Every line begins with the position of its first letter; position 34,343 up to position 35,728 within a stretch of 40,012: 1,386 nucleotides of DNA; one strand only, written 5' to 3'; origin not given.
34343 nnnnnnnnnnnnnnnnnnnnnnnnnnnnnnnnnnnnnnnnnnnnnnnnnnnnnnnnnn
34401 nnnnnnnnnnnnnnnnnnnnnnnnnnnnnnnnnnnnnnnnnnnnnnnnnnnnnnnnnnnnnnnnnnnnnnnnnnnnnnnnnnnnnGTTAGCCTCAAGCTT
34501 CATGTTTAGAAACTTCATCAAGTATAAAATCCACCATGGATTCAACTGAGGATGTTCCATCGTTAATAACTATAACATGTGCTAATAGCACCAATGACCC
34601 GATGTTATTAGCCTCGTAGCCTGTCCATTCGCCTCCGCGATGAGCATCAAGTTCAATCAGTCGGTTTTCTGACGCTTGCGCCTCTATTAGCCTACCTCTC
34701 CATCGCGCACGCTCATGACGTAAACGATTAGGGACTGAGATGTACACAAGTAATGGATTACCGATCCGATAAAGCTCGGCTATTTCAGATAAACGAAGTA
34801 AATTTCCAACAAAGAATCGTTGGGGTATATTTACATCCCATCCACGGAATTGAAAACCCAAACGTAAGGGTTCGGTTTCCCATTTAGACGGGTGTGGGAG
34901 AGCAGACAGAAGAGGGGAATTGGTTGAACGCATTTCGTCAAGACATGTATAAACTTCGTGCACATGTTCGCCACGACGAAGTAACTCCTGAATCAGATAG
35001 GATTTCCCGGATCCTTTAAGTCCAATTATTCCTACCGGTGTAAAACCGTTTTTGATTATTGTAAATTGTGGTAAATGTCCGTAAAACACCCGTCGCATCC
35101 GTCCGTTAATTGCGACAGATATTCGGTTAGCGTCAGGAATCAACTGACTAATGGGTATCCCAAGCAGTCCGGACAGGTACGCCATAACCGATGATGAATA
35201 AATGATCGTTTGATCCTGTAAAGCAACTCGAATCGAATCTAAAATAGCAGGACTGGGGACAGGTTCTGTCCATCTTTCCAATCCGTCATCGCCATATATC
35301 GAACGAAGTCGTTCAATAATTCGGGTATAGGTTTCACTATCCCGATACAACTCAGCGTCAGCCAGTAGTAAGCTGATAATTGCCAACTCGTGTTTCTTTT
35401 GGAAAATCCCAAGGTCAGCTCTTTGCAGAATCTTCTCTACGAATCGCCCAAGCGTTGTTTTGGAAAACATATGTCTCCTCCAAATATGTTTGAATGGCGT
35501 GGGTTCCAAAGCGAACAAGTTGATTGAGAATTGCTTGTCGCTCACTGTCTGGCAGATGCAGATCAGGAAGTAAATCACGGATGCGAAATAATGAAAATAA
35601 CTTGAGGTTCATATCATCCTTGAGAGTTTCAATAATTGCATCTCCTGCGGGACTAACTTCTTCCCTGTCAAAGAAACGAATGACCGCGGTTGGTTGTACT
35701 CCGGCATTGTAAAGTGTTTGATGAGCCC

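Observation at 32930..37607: Foreign-composition island of six nucleotide-acting enzymes that matches no system I know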

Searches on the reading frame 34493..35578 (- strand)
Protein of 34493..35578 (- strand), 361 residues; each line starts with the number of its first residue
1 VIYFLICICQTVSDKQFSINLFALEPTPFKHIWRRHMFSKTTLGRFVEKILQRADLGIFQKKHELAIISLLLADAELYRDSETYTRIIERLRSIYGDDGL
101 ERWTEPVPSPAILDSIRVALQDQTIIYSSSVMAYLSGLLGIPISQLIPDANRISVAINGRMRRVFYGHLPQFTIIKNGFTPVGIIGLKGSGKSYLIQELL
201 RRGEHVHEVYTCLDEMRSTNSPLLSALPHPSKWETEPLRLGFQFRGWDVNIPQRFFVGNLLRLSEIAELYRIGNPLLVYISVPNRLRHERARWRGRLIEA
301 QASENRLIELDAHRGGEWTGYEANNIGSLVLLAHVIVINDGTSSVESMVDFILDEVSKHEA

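Call 6: search_protein_families(library=pfam, proteins=[window:34493-35578:-], max_evalue=0.01)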
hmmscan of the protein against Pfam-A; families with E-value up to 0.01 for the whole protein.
window:34493-35578:- (361 aa): 0 families

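Call 7: search_protein_families(library=padloc, proteins=[window:34493-35578:-], max_evalue=0.1)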
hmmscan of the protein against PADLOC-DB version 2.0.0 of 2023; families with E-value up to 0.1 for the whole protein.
window:34493-35578:- (361 aa): 0 families

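Call 8: search_protein_families(library=ncbifam, proteins=[window:34493-35470:-], max_evalue=0.1)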
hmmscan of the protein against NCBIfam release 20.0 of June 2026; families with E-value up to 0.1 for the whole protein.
window:34493-35470:- (325 aa): 2 families
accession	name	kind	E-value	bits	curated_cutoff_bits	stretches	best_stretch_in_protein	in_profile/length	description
NF004041.0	PRK05541.1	subfamily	0.035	14.2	127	0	147-181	11-47/176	adenylyl-sulfate kinase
TIGR04521.1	ECF_ATPase_2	equivalog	0.059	12.5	330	1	145-163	33-51/279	energy-coupling factor transporter ATPase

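Call 10: search_solved_structures(query=window:34493-35470:-, max_evalue=1)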
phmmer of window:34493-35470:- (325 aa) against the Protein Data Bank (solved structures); distinct sequences matched with E-value up to 1: 1.
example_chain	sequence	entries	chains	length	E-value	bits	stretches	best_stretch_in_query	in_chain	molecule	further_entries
9pim_CJ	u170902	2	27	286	0.5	12.7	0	6-55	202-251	Flagellin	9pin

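Call 12: find_homologous_proteins(query=window:34493-35470:-)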
Query window:34493-35470:- (325 aa): 9 proteins with E <= 0.001 among 3338 candidates.
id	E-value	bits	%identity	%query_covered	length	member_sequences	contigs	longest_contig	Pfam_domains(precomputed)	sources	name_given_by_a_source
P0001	7.9e-213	723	100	100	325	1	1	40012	-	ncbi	ncbi:MAG: hypothetical protein V1860_01870 [bacterium]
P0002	8.1e-174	595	81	100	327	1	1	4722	-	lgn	-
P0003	9.0e-90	319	49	99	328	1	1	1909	-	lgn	-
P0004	7.9e-78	280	45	99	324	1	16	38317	-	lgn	-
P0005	1.1e-72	263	43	98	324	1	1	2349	-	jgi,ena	-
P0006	1.4e-49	187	38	94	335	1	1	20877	-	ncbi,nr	ncbi:MAG: hypothetical protein NUV81_00825 [bacterium]|nr:hypothetical protein [bacterium]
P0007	4.5e-48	182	45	69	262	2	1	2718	-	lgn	-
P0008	1.1e-46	178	38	99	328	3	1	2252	-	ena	-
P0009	7.9e-46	175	36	96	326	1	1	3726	PF13238.13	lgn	-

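Call 15: find_encoding_contigs(protein=P0004, flank=10000, max_places=4)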
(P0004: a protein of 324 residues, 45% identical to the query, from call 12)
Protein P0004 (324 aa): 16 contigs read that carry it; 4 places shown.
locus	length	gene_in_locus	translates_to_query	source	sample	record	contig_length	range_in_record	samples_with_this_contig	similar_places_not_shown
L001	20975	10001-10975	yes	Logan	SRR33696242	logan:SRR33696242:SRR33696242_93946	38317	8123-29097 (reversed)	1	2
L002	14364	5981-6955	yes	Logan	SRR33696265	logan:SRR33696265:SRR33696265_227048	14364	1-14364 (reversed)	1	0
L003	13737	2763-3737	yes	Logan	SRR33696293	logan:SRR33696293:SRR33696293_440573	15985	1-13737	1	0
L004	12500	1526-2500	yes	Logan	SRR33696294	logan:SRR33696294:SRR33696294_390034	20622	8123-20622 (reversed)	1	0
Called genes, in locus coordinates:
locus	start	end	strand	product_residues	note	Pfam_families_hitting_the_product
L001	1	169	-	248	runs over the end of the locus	PF01936:NYN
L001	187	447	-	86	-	PF00312:Ribosomal_S15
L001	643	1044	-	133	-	-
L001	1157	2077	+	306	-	PF02899:Phage_int_SAM_1, PF13495:Phage_int_SAM_4, PF00589:Phage_integrase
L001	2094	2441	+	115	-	PF03819:MazG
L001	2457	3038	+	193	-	-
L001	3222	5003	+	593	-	PF00664:ABC_membrane, PF00005:ABC_tran, PF02463:SMC_N (weak)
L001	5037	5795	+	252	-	PF01145:Band_7, PF13421:Band_7_1 (weak)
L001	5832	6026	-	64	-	PF09962:DUF2196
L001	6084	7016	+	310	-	-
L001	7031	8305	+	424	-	PF01494:FAD_binding_3, PF00890:FAD_binding_2 (faint)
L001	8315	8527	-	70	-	-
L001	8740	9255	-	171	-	-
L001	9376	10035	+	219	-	PF00156:Pribosyltran (weak)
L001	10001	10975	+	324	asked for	-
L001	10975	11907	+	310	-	-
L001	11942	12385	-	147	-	PF00293:NUDIX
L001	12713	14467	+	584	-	PF05970:PIF1, PF13245:AAA_19, PF13401:AAA_22, PF13604:AAA_30, PF14493:HTH_40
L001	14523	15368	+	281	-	PF21088:MS_channel_1st, PF00924:MS_channel_2nd, PF21082:MS_channel_3rd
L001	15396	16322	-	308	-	PF01544:CorA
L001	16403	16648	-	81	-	PF12844:HTH_19 (weak), PF04545:Sigma70_r4 (faint), PF13560:HTH_31, PF01381:HTH_3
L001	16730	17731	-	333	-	-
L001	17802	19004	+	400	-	PF00266:Aminotran_5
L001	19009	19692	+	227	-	PF01592:NifU_N, PF04324:Fer2_BFD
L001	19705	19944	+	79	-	PF06902:Fer4_19, PF13370:Fer4_13, PF13459:Fer4_15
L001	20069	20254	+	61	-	-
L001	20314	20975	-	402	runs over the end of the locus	PF01170:UPF0020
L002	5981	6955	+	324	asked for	-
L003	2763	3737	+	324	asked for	-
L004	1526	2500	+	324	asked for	-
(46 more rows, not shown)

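Call 16: find_encoding_contigs(protein=P0006, flank=10000, max_places=3)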
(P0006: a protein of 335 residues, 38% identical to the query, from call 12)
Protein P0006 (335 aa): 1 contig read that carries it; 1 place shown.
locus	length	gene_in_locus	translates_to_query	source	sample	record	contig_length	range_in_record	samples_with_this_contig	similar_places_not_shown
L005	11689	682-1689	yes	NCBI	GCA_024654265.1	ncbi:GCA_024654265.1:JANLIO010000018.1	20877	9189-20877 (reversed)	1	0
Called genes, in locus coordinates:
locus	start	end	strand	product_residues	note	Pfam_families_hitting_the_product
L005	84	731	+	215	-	PF00156:Pribosyltran (weak)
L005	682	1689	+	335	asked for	-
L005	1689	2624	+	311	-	-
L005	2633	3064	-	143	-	PF00293:NUDIX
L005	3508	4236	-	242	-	PF00156:Pribosyltran (weak)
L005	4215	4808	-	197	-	-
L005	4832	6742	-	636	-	PF01935:DUF87, PF12846:AAA_10 (faint), PF19044:P-loop_TraG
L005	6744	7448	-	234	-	PF26593:TraC-like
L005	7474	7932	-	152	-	PF12666:PrgI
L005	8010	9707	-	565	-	-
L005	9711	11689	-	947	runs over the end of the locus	-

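Call 18: find_encoding_contigs(protein=P0002, flank=10000, max_places=3)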
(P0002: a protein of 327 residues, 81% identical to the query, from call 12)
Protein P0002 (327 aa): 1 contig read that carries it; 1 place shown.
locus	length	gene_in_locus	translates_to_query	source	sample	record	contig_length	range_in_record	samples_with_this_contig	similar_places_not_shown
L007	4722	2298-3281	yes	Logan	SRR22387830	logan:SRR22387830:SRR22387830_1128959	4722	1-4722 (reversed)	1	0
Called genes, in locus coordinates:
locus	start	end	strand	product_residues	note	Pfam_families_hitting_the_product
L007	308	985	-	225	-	PF13483:Lactamase_B_3, PF23023:Anti-Pycsar_Apyc1 (faint), PF12706:Lactamase_B_2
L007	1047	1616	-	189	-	-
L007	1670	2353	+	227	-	PF00156:Pribosyltran (weak)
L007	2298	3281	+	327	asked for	-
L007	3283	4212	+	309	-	-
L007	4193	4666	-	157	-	PF00293:NUDIX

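Call 36: predict_structure(alignment_id=A4)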
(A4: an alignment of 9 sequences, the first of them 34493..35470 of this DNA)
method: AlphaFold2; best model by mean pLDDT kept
length: 325 residues; sequences in the alignment: 9
mean_pLDDT: 89.1   pTM: 0.85
mean pLDDT of the five models: 89.1, 88.0, 81.0, 78.2, 77.2
residues with pLDDT >= 90: 191; 70-90: 123; 50-70: 9; < 50: 2
segments of 3 or more residues with pLDDT < 50: none
pLDDT, mean of each block of 10 residues (from residue 1): 82 72 68 92 86 91 85 87 84 93 94 91 93 84 93 92 96 93 92 88 94 93 92 93 95 84 85 89 84 93 93 97 92
secondary structure, 60 per line:
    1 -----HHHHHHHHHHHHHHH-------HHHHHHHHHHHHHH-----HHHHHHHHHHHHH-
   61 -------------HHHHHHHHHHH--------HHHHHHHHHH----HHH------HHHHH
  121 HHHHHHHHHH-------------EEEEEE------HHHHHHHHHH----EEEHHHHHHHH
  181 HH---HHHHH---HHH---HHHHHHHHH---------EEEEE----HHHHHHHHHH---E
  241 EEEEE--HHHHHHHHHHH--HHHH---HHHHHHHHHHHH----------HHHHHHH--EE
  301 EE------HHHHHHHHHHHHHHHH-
elements in order: H6-20 H28-41 H47-59 H74-84 H93-102 H116-130 E144-149 H156-165 E170-172 H173-182 H186-190 H200-208 E218-222 H227-236 E240-245 H248-258 H261-264 H268-279 H290-296 E299-302 H309-324

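Call 39: fold_search(model_id=the predicted structure, library=pdb)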
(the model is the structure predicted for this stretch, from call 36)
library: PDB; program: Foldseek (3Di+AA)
matches with E <= 10: 1223; with E <= 0.001: 67
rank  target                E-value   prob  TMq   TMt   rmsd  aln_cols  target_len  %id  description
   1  2bwj_F                1.4e-05  1.00  0.40  0.61   5.3       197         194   14  Structure of adenylate kinase 5 (released 2005-07-21)
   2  3lw7_A                1.7e-05  1.00  0.39  0.70   4.7       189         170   20  The Crystal Structure of an Adenylate kinase-related protein bound to AMP from sulfolobus solfataricus to 2.3A (released 2010-03-09)
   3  1t3h_C                1.8e-05  1.00  0.40  0.64   5.0       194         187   14  X-ray Structure of Dephospho-CoA Kinase from E. coli Norteast Structural Genomics Consortium Target ER57 (released 2004-05-11)
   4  2bwj_E                1.8e-05  1.00  0.40  0.63   4.9       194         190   15  Structure of adenylate kinase 5 (released 2005-07-21)
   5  3lw7_B                2.4e-05  1.00  0.37  0.66   5.9       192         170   16  The Crystal Structure of an Adenylate kinase-related protein bound to AMP from sulfolobus solfataricus to 2.3A (released 2010-03-09)
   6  5xru_A                2.9e-05  1.00  0.40  0.64   5.2       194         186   15  Crystal structure of Notothenia coriiceps adenylate kinase variant (released 2018-06-13)
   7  5x6k_A                3.9e-05  1.00  0.38  0.62   5.3       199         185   14  Crystal structure of adenylate kinase (released 2018-02-28)
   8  2bwj_D                4.4e-05  1.00  0.41  0.63   4.9       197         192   15  Structure of adenylate kinase 5 (released 2005-07-21)
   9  2c95_B                4.6e-05  1.00  0.39  0.59   5.6       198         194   16  Structure of adenylate kinase 1 in complex with P1,P4-di(adenosine) tetraphosphate (released 2007-02-20)
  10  5ycf_A                5.3e-05  1.00  0.41  0.65   4.8       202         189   16  Crystal structure of Xiphophorus maculatus adenylate kinase (released 2018-09-12)
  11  5ycb_A                5.6e-05  1.00  0.40  0.65   5.3       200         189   16  Crystal structure of notothenia coriiceps adenylate kinase variant (released 2018-09-12)
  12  2bwj_B                5.6e-05  1.00  0.40  0.61   5.2       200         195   14  Structure of adenylate kinase 5 (released 2005-07-21)
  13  3h0k_B                6.2e-05  1.00  0.40  0.72   4.8       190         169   20  Crystal structure of an adenylated kinase related protein from sulfolobus solfataricus to 3.25a (released 2009-04-21)
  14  1n3b_A                6.2e-05  1.00  0.40  0.67   4.4       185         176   15  Crystal Structure of Dephosphocoenzyme A kinase from Escherichia coli (released 2003-01-28)
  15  1uky                  6.2e-05  1.00  0.41  0.62   4.7       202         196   12  SUBSTRATE SPECIFICITY AND ASSEMBLY OF CATALYTIC CENTER DERIVED FROM TWO STRUCTURES OF LIGATED URIDYLATE KINASE (released 1995-01-26)
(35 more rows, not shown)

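Call 58: find_related_loci(query=A2, collection=viral_contigs, flank=8000)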
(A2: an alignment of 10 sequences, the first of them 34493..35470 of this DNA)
Query A2 (325 aa) in viral_contigs; peptide patterns used: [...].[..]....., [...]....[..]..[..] (x = any residue, [..] = any of these).
32 stretches matched a pattern, but none encodes a relative of the query by tblastn (E <= 1e-3).

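Call 63: search_solved_structures(query=A2, max_evalue=5)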
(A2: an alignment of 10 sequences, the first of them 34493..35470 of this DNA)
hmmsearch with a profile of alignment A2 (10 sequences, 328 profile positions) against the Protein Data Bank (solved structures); distinct sequences matched with E-value up to 5: 62 (the best 60 are shown).
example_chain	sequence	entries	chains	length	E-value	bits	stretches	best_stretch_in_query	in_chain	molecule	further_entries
6c2u_A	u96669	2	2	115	0.0021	20.6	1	136-176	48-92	phosphate-loop protein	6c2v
7nhk_0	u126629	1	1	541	0.0024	20.4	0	138-180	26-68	ABC-F type ribosomal protection protein Lsa(A)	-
5mq0_V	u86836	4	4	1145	0.017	17.6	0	52-111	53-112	Pre-mRNA-splicing factor ATP-dependent RNA helicase PRP22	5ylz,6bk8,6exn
9dtr_V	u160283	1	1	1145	0.017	17.6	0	52-111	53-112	Pre-mRNA-splicing factor ATP-dependent RNA helicase PRP22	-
3lw7_A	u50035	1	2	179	0.018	17.6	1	144-305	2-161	Adenylate kinase related protein (AdkA-like)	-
6ybh_A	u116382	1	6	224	0.021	17.3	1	234-267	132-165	Deoxynucleoside kinase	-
8su7_A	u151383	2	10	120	0.028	16.9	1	271-323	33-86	7,8-dihydroneopterin aldolase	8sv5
3h0k_A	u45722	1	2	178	0.03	16.8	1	145-305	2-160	UPF0200 protein SSO1041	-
5f3m_A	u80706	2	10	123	0.03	16.8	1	271-323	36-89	7,8-dihydroneopterin aldolase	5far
7o9f_A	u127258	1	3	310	0.039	16.4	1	50-161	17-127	Signal recognition particle protein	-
6ha8_V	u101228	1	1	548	0.04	16.4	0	136-164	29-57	Nucleotide-binding protein ExpZ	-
6i27_A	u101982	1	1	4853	0.052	16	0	134-165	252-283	Midasin,Midasin,Midasin,Midasin,Midasin,Midasin,Midasin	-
6i26_A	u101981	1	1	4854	0.052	16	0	134-165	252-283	Midasin,Midasin,Midasin,Midasin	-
6hyp_A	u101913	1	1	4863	0.052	16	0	134-165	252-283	Midasin,Midasin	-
5jcs_s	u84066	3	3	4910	0.054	16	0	134-165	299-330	Midasin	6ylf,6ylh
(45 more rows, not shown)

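Call 86: search_protein_families(library=pfam, alignment_id=A2, max_evalue=5)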
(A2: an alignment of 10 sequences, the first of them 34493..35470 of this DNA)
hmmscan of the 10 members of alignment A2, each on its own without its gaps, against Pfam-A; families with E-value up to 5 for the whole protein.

A. member 1, window:34493-35470:- (325 aa): 6 families
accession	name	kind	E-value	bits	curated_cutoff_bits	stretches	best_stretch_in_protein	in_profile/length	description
PF13191.12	AAA_16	-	0.041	14.8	32.6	1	146-180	27-63/167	AAA ATPase domain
PF13238.12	AAA_18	-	0.05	14.5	29.4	1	146-182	1-34/128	AAA domain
PF13401.12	AAA_22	-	0.053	14.3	27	1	148-178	10-43/130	AAA domain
PF13173.12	AAA_14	-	0.095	13.1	27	1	145-182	4-42/129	AAA domain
PF13671.12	AAA_33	-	0.13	13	27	1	148-168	4-24/143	AAA domain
PF01443.25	Viral_helicase1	-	0.16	12.2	21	1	151-177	6-35/228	Viral superfamily 1 RNA helicase core domain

B. families by the number of members that match (of 10 scanned): 31 families (the first 25 are shown)
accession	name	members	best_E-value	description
PF13238.12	AAA_18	10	7.4e-06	AAA domain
PF13671.12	AAA_33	8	0.0002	AAA domain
PF13401.12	AAA_22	7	0.0028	AAA domain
PF13191.12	AAA_16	5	0.011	AAA ATPase domain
PF13521.12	AAA_28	4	0.00097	AAA domain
PF00005.33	ABC_tran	4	0.048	ABC transporter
PF01712.25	dNK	3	0.0013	Deoxynucleoside kinase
PF13173.12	AAA_14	3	0.011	AAA domain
PF24389.1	ORC-CDC6-like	2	0.00048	ORC-CDC6-like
PF01443.25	Viral_helicase1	2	0.045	Viral superfamily 1 RNA helicase core domain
PF01637.24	ATPase_2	2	0.057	ATPase domain predominantly from Archaea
PF25201.1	nSTAND6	2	0.1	Novel STAND NTPase 6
PF13476.12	AAA_23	1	0.01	AAA domain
PF06414.18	Zeta_toxin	1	0.029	Zeta toxin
PF01591.24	6PF2K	1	0.035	6-phosphofructo-2-kinase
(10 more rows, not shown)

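Call 87: search_protein_families(library=padloc, proteins=[L001:6084-7016:+, L001:12713-14467:+, L001:16730-17731:-], max_evalue=0.001)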
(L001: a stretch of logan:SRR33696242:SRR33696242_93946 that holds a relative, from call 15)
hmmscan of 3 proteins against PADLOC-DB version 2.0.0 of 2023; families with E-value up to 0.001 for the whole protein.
L001:6084-7016:+ (310 aa): 0 families

L001:12713-14467:+ (584 aa): 9 families
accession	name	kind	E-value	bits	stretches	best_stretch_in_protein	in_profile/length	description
PDLC05064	PDC-S68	-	1.7e-16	57.2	1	17-145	704-824/1273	-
PDLC01734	typeIV_RecD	-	3.9e-15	53.2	1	3-145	344-476/763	RecD_0_IVD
PDLC05065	PDC-S68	-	1.1e-13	47.9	2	3-145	610-745/1221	-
PDLC01148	RecD_like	-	2.2e-12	44.1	1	16-145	331-445/719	RecD/Tra ATPase fused to N-terminal HHH domain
PDLC04476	PDC-M16A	-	2.4e-08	30.9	1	14-146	24-181/691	-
PDLC05066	PDC-S68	-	3.9e-08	29.8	1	16-145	596-721/1202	-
PDLC04475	PDC-M16A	-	1.4e-06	25.1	1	8-147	25-185/721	-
PDLC03920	MkoA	-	3.2e-05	20.4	0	130-200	815-895/1112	-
PDLC05035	PDC-S53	-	0.00063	15.9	0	356-379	809-832/900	-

L001:16730-17731:- (333 aa): 0 families
